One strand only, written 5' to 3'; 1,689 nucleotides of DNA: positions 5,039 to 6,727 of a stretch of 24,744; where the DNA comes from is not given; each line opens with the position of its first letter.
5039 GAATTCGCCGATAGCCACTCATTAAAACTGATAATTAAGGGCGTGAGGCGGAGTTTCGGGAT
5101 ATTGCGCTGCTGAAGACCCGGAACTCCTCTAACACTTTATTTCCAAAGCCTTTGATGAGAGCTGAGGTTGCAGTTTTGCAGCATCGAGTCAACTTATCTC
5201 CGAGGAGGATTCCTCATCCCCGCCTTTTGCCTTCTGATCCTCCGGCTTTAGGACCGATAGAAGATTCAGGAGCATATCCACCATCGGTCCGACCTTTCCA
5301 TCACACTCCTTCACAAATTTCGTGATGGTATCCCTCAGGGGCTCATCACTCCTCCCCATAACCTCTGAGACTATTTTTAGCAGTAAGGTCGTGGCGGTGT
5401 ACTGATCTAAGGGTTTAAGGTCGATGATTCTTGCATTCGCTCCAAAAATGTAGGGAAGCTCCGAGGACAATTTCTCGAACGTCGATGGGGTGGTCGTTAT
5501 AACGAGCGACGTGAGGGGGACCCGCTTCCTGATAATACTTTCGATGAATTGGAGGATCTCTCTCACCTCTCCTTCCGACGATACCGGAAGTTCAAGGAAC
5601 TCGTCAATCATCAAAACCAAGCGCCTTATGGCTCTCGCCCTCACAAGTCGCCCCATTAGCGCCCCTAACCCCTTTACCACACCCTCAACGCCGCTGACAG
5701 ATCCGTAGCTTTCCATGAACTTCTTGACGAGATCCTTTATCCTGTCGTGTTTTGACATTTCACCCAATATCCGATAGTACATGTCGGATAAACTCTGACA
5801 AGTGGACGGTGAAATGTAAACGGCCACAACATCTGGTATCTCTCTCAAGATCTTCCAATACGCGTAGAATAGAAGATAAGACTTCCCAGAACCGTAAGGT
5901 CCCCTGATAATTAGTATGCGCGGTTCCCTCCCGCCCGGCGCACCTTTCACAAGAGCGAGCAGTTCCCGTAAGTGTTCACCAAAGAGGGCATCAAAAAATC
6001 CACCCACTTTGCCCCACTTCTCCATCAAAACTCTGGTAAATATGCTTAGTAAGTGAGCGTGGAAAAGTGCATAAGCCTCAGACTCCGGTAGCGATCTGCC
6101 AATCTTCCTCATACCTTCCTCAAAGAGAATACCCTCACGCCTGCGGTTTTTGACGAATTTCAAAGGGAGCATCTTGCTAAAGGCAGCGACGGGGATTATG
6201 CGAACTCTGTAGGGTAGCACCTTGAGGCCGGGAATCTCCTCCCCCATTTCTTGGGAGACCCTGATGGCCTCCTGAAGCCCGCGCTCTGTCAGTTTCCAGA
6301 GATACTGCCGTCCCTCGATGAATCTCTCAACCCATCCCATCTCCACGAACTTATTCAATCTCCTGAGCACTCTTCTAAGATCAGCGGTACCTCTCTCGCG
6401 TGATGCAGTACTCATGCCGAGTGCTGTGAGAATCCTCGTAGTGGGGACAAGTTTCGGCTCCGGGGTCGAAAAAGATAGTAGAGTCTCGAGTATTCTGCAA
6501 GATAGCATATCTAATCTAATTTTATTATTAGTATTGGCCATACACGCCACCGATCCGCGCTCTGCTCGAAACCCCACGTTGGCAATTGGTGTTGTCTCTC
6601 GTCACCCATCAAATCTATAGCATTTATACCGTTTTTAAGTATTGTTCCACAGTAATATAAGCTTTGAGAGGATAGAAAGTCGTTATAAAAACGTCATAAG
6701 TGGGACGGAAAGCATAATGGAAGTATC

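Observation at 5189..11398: Candidate new system: MoxR AAA+ / vWA operon with three orphan partners and a divergent wHTH-ATPase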

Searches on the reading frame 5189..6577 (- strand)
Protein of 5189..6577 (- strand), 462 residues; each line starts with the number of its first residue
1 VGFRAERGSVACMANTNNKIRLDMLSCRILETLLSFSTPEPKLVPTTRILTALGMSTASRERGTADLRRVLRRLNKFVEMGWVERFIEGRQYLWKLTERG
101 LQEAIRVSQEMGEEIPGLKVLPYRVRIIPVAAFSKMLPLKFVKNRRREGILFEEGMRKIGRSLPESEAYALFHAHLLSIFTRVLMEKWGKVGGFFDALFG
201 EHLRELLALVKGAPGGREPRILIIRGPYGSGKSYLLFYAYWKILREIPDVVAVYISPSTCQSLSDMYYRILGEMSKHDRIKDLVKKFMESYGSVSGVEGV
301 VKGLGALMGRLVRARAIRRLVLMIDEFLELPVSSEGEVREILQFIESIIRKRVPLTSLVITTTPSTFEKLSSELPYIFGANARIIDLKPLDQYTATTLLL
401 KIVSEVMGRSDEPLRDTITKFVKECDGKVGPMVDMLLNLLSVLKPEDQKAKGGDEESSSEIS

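Call 3: search_protein_families(library=pfam, proteins=[window:5189-6577:-], max_evalue=0.01)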
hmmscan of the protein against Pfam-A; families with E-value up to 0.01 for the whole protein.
window:5189-6577:- (462 aa): 7 families
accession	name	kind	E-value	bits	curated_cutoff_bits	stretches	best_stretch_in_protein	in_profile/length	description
PF05729.18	NACHT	-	2.4e-06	27.9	26.7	1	313-404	76-165/167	NACHT domain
PF13401.12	AAA_22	-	4.7e-06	27.4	27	1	218-364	4-124/130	AAA domain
PF13191.12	AAA_16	-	1.7e-05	25.8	32.6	1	201-334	7-148/167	AAA ATPase domain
PF01637.24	ATPase_2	-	4.6e-05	23.8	33.2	1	218-429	19-219/225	ATPase domain predominantly from Archaea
PF10923.14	BrxC_BrxD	-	0.0001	21.8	22.2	0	221-279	51-114/414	BREX system ATP-binding protein BrxC/D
PF25199.1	nSTAND_NTPase5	-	0.003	17.8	34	0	214-259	36-80/145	Novel STAND NTPase 5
PF24883.2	NPHP3_N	-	0.0035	18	24.8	1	218-358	21-159/164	Nephrocystin 3, N-terminal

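Call 5: search_protein_families(library=padloc, proteins=[window:5189-6577:-], max_evalue=0.01)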
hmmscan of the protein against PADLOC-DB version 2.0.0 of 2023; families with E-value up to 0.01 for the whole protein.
window:5189-6577:- (462 aa): 1 family
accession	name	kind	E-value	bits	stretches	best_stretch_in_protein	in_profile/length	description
PDLC04140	mad8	-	8.2e-05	20.3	1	218-333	26-206/314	mads_8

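Call 6: search_protein_families(library=ncbifam, proteins=[window:5189-6577:-], max_evalue=0.01)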
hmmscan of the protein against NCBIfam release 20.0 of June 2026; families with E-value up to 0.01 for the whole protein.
window:5189-6577:- (462 aa): 0 families

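Call 23: search_protein_families(library=phrogs, proteins=[window:5189-6577:-], max_evalue=0.01)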
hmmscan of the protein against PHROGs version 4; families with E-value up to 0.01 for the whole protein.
window:5189-6577:- (462 aa): 0 families

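Call 68: search_solved_structures(query=window:5189-6541:-, max_evalue=1)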
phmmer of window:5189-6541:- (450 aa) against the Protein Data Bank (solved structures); distinct sequences matched with E-value up to 1: 4.
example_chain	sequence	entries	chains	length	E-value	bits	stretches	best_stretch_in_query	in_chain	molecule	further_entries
7cte_D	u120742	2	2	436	0.023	16.7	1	153-238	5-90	Origin recognition complex subunit 4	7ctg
5uj7_C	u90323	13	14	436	0.024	16.7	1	153-238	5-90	Origin recognition complex subunit 4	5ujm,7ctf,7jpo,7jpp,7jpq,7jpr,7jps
12dl_MA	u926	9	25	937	0.98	11.3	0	331-363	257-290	NLR family, pyrin domain containing 4F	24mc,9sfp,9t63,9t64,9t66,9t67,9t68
9w2m_E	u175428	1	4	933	0.98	11.3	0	331-363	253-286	NLR family, pyrin domain containing 4F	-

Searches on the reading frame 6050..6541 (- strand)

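Call 67: search_protein_families(library=pfam, proteins=[window:6050-6541:-], max_evalue=10)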
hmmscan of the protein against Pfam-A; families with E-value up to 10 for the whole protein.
window:6050-6541:- (164 aa): 1 family
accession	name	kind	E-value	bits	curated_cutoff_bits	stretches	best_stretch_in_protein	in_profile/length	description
PF13814.12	Replic_Relax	-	0.0055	17.2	25.3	1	35-99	7-79/191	Replication-relaxation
